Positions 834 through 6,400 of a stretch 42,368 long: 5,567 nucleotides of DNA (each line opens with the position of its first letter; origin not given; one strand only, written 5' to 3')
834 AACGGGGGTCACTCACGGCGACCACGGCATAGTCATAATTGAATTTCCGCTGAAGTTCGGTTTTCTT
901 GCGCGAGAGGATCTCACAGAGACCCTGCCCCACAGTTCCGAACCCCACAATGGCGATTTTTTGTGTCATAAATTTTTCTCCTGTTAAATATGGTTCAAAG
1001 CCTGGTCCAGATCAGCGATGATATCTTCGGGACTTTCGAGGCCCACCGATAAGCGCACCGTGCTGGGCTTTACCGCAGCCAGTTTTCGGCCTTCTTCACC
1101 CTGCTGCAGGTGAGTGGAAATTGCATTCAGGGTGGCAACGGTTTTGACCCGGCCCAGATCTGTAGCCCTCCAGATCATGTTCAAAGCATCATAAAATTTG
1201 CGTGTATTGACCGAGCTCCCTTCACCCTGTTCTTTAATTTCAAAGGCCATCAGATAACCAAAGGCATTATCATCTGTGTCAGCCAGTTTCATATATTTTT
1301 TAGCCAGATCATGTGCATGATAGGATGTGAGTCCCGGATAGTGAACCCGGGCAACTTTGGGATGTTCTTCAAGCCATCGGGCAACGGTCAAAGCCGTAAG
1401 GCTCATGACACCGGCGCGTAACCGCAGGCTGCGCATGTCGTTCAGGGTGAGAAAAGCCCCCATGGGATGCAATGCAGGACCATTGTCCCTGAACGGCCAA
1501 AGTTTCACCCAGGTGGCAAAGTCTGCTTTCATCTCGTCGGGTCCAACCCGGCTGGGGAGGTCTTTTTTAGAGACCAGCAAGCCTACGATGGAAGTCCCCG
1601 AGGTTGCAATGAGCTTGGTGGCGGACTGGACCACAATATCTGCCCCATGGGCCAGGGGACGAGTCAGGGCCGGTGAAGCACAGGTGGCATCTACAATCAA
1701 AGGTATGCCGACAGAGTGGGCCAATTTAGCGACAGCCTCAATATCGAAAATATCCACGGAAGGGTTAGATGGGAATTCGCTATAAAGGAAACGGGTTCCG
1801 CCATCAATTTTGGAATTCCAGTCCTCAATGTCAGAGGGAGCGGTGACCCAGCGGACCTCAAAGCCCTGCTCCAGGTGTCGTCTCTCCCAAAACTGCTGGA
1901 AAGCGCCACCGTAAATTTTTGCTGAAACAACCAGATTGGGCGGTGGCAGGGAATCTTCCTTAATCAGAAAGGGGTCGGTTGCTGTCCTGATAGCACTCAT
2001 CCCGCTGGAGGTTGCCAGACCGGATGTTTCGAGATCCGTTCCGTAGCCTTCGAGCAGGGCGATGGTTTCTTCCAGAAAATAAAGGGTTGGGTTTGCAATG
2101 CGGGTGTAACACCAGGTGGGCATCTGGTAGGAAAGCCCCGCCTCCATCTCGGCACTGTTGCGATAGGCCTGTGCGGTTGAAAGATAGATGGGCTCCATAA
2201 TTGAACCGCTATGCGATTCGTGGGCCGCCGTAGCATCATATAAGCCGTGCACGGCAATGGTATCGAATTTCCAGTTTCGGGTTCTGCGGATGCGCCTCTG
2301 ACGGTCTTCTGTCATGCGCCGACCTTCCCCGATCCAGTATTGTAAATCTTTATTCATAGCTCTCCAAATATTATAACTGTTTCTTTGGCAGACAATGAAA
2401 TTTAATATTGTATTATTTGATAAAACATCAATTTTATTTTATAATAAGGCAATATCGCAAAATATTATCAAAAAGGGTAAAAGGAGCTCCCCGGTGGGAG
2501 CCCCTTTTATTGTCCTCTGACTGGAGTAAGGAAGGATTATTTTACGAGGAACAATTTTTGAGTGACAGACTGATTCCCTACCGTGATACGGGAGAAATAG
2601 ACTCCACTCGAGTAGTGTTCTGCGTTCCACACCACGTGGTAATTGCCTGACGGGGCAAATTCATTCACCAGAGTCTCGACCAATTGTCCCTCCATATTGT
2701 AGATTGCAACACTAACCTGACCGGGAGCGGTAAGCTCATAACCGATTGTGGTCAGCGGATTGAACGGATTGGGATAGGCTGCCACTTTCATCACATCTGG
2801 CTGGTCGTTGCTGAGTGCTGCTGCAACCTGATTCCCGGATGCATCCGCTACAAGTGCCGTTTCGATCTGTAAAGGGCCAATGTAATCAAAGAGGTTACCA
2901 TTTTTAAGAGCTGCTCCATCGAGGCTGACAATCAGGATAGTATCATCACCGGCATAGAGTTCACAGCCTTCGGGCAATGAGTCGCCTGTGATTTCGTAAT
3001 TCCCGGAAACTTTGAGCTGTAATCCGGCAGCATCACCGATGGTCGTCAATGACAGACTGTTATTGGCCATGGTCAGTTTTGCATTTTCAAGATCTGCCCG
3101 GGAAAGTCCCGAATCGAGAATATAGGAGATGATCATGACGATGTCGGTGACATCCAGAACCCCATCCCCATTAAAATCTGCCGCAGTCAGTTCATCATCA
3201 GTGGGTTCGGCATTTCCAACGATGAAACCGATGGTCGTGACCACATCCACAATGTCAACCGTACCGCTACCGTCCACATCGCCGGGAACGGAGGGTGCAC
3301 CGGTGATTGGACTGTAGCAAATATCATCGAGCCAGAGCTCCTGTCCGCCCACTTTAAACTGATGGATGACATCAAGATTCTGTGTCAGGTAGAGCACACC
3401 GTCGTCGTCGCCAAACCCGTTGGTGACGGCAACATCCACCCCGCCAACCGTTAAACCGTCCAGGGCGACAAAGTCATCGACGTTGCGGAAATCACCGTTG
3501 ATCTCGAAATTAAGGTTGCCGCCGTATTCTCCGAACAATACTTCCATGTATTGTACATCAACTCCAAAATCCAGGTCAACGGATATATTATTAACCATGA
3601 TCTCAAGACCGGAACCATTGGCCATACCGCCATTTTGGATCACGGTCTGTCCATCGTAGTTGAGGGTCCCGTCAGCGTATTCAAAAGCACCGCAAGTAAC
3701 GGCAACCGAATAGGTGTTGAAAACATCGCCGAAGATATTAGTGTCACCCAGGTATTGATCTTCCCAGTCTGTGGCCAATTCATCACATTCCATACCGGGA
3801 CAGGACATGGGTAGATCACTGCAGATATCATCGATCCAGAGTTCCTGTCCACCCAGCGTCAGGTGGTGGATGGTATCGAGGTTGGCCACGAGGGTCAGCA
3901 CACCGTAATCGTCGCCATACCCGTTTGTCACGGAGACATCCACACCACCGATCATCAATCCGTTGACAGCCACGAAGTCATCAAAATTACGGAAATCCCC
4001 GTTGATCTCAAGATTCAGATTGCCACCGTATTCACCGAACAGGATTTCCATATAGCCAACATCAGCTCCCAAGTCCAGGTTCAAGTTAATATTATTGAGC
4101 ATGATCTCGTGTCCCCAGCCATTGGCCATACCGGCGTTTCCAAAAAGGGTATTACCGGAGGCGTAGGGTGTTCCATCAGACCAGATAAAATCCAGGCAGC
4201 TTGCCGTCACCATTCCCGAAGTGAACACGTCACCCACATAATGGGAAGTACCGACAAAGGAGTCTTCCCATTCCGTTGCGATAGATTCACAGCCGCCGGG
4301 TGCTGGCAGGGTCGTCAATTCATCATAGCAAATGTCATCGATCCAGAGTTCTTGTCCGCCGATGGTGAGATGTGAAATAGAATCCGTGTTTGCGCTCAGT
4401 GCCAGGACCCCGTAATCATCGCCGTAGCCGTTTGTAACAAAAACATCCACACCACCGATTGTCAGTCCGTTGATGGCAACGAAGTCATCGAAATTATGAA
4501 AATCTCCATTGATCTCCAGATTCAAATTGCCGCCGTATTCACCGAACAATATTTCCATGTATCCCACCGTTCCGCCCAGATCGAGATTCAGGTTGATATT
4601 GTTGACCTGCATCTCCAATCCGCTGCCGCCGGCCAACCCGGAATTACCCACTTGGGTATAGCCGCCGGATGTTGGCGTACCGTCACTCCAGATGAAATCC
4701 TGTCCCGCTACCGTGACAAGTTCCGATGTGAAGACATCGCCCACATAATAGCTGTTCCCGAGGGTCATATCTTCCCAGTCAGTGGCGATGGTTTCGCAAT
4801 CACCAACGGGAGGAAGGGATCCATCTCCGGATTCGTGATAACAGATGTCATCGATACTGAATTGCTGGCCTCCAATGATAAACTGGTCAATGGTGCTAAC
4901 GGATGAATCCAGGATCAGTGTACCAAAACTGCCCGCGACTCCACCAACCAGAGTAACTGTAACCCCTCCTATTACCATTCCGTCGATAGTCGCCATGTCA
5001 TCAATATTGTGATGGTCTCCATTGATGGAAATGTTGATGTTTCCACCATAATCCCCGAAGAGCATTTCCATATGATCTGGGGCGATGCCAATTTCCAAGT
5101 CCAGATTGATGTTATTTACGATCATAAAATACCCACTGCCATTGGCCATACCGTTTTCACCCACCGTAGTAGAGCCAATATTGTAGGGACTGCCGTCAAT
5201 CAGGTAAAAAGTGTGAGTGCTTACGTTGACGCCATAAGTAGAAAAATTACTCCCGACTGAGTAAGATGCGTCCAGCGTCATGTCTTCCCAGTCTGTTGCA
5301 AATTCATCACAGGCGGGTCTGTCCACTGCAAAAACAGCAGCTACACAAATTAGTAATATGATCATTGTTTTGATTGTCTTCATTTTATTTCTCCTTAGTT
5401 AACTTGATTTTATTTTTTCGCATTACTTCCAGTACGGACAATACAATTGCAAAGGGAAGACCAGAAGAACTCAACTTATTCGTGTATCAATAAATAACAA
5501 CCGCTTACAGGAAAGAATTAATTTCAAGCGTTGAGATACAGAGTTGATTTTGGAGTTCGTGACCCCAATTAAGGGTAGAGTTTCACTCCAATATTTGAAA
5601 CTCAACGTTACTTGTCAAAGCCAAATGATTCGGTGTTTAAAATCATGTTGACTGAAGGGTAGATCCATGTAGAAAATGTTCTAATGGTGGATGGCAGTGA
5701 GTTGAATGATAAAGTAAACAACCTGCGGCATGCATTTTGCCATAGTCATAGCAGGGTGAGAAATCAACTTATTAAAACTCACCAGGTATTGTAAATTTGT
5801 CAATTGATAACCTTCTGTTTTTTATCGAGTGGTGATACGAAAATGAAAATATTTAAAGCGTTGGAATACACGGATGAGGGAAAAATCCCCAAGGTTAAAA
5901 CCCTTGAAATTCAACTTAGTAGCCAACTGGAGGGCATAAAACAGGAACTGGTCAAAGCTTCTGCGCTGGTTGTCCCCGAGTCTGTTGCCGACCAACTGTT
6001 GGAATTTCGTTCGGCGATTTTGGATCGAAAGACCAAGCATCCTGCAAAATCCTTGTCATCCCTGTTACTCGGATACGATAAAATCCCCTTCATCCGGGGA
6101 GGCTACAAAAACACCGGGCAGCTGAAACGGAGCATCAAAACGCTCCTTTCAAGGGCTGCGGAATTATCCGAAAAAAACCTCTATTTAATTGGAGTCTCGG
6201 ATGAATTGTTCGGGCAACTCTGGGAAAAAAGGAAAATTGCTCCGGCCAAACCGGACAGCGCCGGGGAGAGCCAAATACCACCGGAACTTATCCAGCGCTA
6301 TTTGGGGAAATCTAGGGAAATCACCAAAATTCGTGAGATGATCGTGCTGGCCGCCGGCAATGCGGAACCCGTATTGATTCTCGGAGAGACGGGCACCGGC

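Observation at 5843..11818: Tight three-gene cassette: HTH-less/GAFTGA-less NtrC-type AAA+-DUF4384 protein, exported beta-helix-dockerin protein, TPR-CHAT protease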

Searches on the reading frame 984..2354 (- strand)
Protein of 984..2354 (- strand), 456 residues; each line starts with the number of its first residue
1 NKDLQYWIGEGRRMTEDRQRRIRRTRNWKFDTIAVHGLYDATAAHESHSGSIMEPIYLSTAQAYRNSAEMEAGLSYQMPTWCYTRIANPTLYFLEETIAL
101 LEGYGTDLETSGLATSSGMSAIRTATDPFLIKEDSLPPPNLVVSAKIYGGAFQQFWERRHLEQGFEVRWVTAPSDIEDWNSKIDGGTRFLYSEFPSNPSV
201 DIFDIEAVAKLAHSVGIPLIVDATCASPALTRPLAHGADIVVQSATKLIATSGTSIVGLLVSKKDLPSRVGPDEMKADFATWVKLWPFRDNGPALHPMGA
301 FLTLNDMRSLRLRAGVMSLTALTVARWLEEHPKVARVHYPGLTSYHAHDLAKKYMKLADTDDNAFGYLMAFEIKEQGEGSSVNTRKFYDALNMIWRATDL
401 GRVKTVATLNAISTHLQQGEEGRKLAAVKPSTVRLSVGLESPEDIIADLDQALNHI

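Call 10: search_protein_families(library=pfam, proteins=[window:984-2354:-], max_evalue=0.00001)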
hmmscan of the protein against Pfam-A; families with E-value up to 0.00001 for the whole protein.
window:984-2354:- (456 aa): 1 family
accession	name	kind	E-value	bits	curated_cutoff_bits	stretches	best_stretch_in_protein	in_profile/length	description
PF01053.26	Cys_Met_Meta_PP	-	4e-84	282.8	27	1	44-454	10-381/381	Cys/Met metabolism PLP-dependent enzyme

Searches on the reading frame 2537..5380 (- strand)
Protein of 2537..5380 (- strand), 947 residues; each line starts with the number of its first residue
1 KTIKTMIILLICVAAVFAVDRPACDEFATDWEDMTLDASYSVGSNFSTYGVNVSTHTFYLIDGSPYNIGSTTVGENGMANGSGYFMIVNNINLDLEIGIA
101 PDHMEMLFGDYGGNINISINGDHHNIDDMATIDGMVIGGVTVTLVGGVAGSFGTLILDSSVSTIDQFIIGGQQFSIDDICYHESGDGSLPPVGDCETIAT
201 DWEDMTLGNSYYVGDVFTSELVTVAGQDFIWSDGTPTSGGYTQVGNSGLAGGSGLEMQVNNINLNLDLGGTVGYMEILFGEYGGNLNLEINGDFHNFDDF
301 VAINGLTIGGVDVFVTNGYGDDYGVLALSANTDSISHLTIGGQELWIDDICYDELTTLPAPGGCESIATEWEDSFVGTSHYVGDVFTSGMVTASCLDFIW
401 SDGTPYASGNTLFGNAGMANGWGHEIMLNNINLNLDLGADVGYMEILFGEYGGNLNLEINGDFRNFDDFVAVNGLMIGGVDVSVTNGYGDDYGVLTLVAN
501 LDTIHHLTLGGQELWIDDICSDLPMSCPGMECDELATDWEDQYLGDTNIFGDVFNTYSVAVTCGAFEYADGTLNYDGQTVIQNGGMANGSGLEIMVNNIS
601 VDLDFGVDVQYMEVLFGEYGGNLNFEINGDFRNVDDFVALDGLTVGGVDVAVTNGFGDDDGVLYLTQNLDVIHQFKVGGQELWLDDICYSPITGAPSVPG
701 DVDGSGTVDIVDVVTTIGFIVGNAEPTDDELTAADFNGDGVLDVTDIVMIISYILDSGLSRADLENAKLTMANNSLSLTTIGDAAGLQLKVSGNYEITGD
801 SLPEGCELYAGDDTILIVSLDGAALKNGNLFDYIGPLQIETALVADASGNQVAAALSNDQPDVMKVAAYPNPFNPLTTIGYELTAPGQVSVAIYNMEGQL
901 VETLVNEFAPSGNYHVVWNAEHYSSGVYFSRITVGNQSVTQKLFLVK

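Call 10: search_protein_families(library=pfam, proteins=[window:2537-5380:-], max_evalue=0.00001)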
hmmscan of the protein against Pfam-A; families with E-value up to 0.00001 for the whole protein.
window:2537-5380:- (947 aa): 2 families
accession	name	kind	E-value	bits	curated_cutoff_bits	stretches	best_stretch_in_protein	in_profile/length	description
PF18962.6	Por_Secre_tail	-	3.3e-10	40.5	27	1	869-944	2-74/75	Secretion system C-terminal sorting domain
PF00404.24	Dockerin_1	-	2e-09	37.9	22.9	1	699-755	1-57/57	Dockerin type I domain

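Call 50: search_protein_families(library=ncbifam, proteins=[window:2537-5380:-], max_evalue=0.01)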
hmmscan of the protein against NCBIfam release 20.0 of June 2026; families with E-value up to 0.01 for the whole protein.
window:2537-5380:- (947 aa): 4 families
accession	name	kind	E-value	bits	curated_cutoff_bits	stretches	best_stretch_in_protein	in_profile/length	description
TIGR04183.1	Por_Secre_tail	domain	1.6e-11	44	23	1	869-943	2-69/72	T9SS type A sorting domain-containing protein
NF052323.1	T9SSA_dep_M6i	equivalog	1.6e-08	33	600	1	866-939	958-1031/1043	T9SS-dependent M6-like inactivated metalloprotease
NF038113.1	T9SSA_dep_M36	equivalog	6.5e-07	27.9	885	1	852-944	780-867/869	T9SS-dependent M36 family metallopeptidase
NF033707.1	T9SS_sortase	equivalog_domain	3.5e-05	21.6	420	1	858-938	991-1081/1095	type IX secretion system sortase PorU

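Call 51: search_protein_families(library=pfam, proteins=[window:2537-5380:-], max_evalue=5)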
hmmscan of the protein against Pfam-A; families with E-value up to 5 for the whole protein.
window:2537-5380:- (947 aa): 7 families
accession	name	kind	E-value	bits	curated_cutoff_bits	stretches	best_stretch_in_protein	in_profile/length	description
PF18962.6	Por_Secre_tail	-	3.3e-10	40.5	27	1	869-944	2-74/75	Secretion system C-terminal sorting domain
PF00404.24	Dockerin_1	-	2e-09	37.9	22.9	1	699-755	1-57/57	Dockerin type I domain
PF13860.13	FlgD_ig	-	0.023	15.1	27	1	879-924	14-60/79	FlgD Ig-like domain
PF07836.16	DmpG_comm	-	0.17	11.9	27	0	339-352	46-59/63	DmpG-like communication domain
PF13499.12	EF-hand_7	-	0.18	12.6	30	1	701-747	12-62/67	EF-hand domain pair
PF11537.13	NitrOD5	-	0.24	12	27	0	610-623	50-63/94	Nitrosopumilus output domain 5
PF00036.39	EF-hand_1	-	1.3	9.2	25.4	0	733-750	8-25/29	EF hand domain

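Call 83: search_solved_structures(query=window:2537-5380:-, max_evalue=1)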
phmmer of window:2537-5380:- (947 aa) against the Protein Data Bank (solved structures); distinct sequences matched with E-value up to 1: 12.
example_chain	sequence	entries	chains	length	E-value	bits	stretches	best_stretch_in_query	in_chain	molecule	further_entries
8x39_A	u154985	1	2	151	6e-08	34.4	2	700-755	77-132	Serine protease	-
8x3a_A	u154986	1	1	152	6.2e-08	34.4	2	700-755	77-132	Serine protease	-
5nrm_B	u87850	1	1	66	8.5e-07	30.6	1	699-755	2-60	DocCel5: Type I dockerin repeat domain from A. cellulolyticus family 5 endoglucanase WP_01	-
5nrk_B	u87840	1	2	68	5.4e-06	28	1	699-755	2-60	DocCel5: Type I dockerin repeat domain from A. cellulolyticus family 5 endoglucanase WP_01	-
4uyp_B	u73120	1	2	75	8.7e-05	24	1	698-756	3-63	Cellulosomal scaffoldin adaptor protein B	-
4uyq_B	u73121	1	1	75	0.00058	21.2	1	698-756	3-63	Cellulosomal scaffoldin adaptor protein B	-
5lxv_B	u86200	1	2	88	0.0015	19.8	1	696-753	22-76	Carbohydrate-binding protein WP_009985128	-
8zvk_A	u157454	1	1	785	0.0077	17.5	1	690-756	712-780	AaBgIC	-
1ohz_B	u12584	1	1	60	0.017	16.4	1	700-755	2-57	ENDO-1,4-BETA-XYLANASE Y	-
4dh2_B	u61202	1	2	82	0.019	16.2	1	697-755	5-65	Dockerin type 1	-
2ccl_B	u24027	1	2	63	0.034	15.4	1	699-755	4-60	ENDO-1,4-BETA-XYLANASE Y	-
2y3n_B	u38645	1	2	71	0.082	14.1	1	698-754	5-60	CELLULOSOMAL FAMILY-48 PROCESSIVE GLYCOSIDE HYDROLASE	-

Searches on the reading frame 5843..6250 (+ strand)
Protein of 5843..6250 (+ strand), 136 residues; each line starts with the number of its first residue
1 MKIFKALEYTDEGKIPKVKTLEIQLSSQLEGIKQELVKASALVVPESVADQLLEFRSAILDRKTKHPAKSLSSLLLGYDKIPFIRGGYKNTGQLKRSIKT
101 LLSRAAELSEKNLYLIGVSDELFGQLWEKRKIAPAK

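Call 51: search_protein_families(library=pfam, proteins=[window:5843-6250:+], max_evalue=5)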
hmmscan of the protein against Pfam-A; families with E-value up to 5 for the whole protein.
window:5843-6250:+ (136 aa): 1 family
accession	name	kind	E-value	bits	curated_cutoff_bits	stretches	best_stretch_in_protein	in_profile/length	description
PF04003.17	Utp12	-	0.15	12.6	31.5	1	27-66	8-47/107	Dip2/Utp12 Family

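Call 64: search_solved_structures(query=A6, max_evalue=10)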
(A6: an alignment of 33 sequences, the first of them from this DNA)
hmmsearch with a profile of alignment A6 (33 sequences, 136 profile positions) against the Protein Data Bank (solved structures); distinct sequences matched with E-value up to 10: 2.
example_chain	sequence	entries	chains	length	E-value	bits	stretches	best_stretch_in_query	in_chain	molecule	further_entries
4hhu_A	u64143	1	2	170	0.27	14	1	15-86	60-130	OR280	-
1lql_A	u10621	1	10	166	1.2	11.9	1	33-109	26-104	osmotical inducible protein C like family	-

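Call 71: predict_structure(alignment_id=A6)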
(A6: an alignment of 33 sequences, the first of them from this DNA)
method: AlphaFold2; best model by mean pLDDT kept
length: 136 residues; sequences in the alignment: 33
mean_pLDDT: 94.4   pTM: 0.88
mean pLDDT of the five models: 94.4, 94.0, 93.9, 93.6, 92.9
residues with pLDDT >= 90: 123; 70-90: 9; 50-70: 3; < 50: 1
segments of 3 or more residues with pLDDT < 50: none
pLDDT, mean of each block of 10 residues (from residue 1): 96 92 96 96 97 97 93 97 95 96 98 98 94 64
secondary structure, 60 per line:
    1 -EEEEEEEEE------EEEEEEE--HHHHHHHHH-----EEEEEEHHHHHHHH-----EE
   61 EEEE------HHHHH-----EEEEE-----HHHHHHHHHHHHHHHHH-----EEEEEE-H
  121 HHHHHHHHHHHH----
elements in order: E2-10 E17-23 H26-34 E40-45 H46-53 E59-64 H71-75 E81-85 H91-107 E113-118 H120-132

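Call 74: fold_search(model_id=the predicted structure, library=pdb)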
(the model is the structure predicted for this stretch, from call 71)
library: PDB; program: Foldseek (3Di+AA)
matches with E <= 10: 590; with E <= 0.001: 0
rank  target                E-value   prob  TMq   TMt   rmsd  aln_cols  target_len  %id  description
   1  7jps_B                1.2e-01  0.21  0.29  0.23   7.5       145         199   16  ORC-DNA: Human Origin Recognition Complex (ORC) with DNA bound in the core (released 2020-09-09)
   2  3sr3_A                2.1e-01  0.11  0.25  0.12  14.8       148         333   10  Crystal structure of the w180a mutant of microcin immunity protein mccf from Bacillus anthracis shows the active site  (released 2011-08-10)
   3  7cte_B                2.5e-01  0.16  0.29  0.17   7.1       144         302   14  Human Origin Recognition Complex, ORC2-5 (released 2021-01-06)
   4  3mvn                  2.5e-01  0.14  0.27  0.29   8.7       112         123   15  Crystal structure of a domain from a putative UDP-N-acetylmuramate:L-alanyl-gamma-D-glutamyl-medo-diaminopimelate ligase (released 2010-06-16)
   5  4xgc_B                2.7e-01  0.28  0.38  0.22   6.5       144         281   14  Crystal structure of the eukaryotic origin recognition complex (released 2015-04-01)
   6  8s0c_B                2.7e-01  0.14  0.30  0.25   7.7       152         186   15  H. sapiens ORC1-5 bound to double stranded DNA as part of the MCM-ORC complex (released 2024-10-02)
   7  5wbw_A                3.2e-01  0.12  0.26  0.13  10.3       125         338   14  Yeast Hsp104 fragment 1-360 (released 2018-01-03)
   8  5wbw_B                3.7e-01  0.09  0.24  0.13   9.3       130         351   13  Yeast Hsp104 fragment 1-360 (released 2018-01-03)
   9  7jgr_B                3.9e-01  0.21  0.37  0.22   6.6       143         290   15  Structure of Drosophila ORC bound to DNA (84 bp) and Cdc6 (released 2020-09-09)
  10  5uj8_E                3.9e-01  0.16  0.34  0.28   7.4       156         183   15  Human Origin Recognition Complex subunits 2 and 3 (released 2017-02-08)
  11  4dkx_B                3.9e-01  0.06  0.22  0.21  10.3       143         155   13  Crystal Structure of the Rab 6A'(Q72L) (released 2012-10-17)
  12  3brw_D                3.9e-01  0.04  0.16  0.16  11.2       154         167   10  Structure of the Rap-RapGAP complex (released 2008-03-11)
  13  6lrb_C                4.2e-01  0.28  0.34  0.14   4.5       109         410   15  The A form apo structure of NrS-1 C terminal region-CTR (released 2020-04-08)
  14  9nv9_D                4.2e-01  0.20  0.37  0.14   6.6       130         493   16  NSF Mg2+ class 1 heptamer (released 2025-10-01)
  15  9pio_A                4.5e-01  0.25  0.42  0.23   5.8       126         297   13  Cryo-EM structure of the ClpXP AAA+ protease bound to lambdaO-tagged Arc in a recognition complex (released 2025-11-12)
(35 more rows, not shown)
